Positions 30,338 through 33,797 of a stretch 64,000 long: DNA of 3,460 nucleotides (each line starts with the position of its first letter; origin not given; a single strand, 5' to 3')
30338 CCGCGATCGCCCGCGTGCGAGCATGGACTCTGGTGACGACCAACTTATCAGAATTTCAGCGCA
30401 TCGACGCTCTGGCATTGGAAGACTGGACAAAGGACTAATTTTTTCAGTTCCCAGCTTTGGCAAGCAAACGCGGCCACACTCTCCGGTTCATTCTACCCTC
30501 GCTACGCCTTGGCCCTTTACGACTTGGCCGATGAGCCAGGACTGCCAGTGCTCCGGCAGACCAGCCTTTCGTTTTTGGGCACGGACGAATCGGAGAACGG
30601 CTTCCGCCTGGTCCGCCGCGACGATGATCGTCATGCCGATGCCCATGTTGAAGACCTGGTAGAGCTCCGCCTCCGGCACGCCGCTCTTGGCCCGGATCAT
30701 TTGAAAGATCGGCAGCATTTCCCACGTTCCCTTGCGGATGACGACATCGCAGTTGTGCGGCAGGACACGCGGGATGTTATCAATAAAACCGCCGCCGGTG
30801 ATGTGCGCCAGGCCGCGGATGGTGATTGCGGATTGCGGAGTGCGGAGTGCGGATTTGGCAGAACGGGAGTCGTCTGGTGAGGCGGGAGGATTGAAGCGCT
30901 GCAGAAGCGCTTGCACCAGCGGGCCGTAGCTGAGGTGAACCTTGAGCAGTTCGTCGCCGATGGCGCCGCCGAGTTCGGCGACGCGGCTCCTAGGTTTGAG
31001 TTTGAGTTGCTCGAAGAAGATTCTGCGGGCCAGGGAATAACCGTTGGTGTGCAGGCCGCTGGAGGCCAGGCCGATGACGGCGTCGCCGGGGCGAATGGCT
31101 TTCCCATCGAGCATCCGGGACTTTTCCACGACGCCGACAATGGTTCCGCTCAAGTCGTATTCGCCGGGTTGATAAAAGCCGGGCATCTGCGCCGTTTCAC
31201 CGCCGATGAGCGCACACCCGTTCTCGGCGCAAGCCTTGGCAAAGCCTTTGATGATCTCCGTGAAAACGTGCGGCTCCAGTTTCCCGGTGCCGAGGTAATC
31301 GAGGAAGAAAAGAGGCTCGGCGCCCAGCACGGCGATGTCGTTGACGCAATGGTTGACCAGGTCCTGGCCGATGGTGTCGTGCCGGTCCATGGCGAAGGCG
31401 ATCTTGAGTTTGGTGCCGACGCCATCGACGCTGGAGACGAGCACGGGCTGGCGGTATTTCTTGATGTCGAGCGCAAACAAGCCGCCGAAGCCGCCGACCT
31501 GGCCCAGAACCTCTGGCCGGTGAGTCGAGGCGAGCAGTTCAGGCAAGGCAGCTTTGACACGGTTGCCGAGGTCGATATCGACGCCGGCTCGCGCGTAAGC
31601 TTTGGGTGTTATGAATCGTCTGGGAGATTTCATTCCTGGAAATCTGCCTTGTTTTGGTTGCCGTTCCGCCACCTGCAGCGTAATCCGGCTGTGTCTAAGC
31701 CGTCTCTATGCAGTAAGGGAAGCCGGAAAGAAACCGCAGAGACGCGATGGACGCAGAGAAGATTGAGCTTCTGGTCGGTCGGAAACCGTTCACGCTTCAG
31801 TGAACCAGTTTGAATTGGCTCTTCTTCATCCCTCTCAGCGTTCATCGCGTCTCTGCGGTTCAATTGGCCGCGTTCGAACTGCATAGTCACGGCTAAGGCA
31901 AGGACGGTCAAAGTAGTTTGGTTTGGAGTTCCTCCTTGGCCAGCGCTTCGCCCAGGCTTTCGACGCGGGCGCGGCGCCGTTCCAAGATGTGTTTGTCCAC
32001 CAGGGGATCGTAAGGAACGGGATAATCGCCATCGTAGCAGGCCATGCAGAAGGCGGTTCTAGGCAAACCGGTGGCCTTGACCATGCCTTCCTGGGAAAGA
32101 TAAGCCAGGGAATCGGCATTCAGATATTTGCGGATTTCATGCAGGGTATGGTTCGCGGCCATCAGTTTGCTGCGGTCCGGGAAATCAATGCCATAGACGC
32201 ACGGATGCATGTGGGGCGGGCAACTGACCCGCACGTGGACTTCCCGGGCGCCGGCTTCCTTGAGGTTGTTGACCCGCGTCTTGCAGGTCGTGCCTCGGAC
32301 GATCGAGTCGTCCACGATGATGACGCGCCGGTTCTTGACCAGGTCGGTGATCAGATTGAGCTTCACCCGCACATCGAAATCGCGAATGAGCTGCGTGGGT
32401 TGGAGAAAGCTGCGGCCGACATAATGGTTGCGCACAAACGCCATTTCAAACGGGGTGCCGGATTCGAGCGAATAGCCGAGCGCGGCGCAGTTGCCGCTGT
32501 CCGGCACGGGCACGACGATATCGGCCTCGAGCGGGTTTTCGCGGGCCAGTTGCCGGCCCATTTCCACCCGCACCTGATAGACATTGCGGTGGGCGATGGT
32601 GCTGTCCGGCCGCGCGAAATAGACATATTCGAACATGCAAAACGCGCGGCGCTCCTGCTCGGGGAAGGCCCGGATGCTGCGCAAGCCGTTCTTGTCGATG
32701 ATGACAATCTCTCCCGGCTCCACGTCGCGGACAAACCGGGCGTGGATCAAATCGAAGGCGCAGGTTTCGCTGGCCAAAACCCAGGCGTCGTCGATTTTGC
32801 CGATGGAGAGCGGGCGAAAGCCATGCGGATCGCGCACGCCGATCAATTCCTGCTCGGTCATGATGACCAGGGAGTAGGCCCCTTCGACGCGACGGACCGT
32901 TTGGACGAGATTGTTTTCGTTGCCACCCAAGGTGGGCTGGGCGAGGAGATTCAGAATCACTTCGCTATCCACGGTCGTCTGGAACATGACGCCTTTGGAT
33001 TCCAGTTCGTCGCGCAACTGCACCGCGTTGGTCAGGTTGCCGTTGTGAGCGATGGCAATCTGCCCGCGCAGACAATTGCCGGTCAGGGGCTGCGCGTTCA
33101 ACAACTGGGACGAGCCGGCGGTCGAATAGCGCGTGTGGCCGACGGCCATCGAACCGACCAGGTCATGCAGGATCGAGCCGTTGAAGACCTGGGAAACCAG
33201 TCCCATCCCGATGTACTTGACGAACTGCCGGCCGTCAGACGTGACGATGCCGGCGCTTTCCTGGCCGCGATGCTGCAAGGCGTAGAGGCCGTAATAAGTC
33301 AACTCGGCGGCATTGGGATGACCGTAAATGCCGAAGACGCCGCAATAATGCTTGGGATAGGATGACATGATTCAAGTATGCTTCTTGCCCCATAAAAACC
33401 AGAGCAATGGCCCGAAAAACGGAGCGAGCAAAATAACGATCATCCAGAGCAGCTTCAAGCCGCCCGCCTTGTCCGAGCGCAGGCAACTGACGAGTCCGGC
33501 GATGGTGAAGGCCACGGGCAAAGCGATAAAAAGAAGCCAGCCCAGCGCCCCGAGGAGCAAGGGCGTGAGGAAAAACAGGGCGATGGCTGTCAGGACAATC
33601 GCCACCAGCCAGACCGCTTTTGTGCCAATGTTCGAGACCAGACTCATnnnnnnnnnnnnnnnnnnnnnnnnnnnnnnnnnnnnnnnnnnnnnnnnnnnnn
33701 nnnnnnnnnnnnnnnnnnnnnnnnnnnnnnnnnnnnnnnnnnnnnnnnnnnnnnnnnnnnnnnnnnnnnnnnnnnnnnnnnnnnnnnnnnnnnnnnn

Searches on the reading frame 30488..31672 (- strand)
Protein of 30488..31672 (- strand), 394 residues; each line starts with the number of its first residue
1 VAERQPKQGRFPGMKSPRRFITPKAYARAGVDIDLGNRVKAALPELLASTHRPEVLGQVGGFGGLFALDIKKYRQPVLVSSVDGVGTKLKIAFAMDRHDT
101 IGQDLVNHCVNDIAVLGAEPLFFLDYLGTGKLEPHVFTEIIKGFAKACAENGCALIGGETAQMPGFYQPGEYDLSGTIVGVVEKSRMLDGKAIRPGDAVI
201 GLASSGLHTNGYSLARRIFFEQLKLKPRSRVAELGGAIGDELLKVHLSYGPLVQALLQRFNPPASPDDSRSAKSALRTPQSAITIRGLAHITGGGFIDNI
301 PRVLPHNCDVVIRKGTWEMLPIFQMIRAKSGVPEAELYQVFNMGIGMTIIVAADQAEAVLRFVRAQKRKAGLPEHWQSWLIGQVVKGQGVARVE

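Call 9: search_protein_families(library=pfam, proteins=[window:30488-31672:-], max_evalue=0.001)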
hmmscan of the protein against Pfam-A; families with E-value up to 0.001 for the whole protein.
window:30488-31672:- (394 aa): 2 families
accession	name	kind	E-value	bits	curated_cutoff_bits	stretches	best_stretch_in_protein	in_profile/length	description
PF00586.29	AIRS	-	3.2e-26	92.4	24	1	77-182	14-112/112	AIR synthase related protein, N-terminal domain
PF02769.27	AIRS_C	-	2.2e-19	70.6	23.1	2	284-390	60-151/156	AIR synthase related protein, C-terminal domain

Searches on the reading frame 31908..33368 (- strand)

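Call 9: search_protein_families(library=pfam, proteins=[window:31908-33368:-], max_evalue=0.001)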
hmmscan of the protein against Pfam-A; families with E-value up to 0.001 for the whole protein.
window:31908-33368:- (486 aa): 4 families
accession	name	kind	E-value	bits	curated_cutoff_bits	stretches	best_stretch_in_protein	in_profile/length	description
PF13522.11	GATase_6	-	4.1e-21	75.8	27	1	72-201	10-130/130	Glutamine amidotransferase domain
PF13537.11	GATase_7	-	2.5e-20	73.2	25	1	91-205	12-121/123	Glutamine amidotransferase domain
PF13230.11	GATase_4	-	0.00018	20.9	23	1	72-139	71-134/272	Glutamine amidotransferases class-II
PF00156.33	Pribosyltran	-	0.0002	21.2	26.3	1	281-383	29-124/158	Phosphoribosyl transferase domain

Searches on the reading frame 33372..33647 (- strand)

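Call 9: search_protein_families(library=pfam, proteins=[window:33372-33647:-], max_evalue=0.001)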
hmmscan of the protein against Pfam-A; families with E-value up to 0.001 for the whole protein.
window:33372-33647:- (91 aa): 1 family
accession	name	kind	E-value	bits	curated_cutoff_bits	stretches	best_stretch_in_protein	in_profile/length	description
PF13396.11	PLDc_N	-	4.1e-11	43.1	23.3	1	47-87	2-41/42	Phospholipase_D-nuclease N-terminal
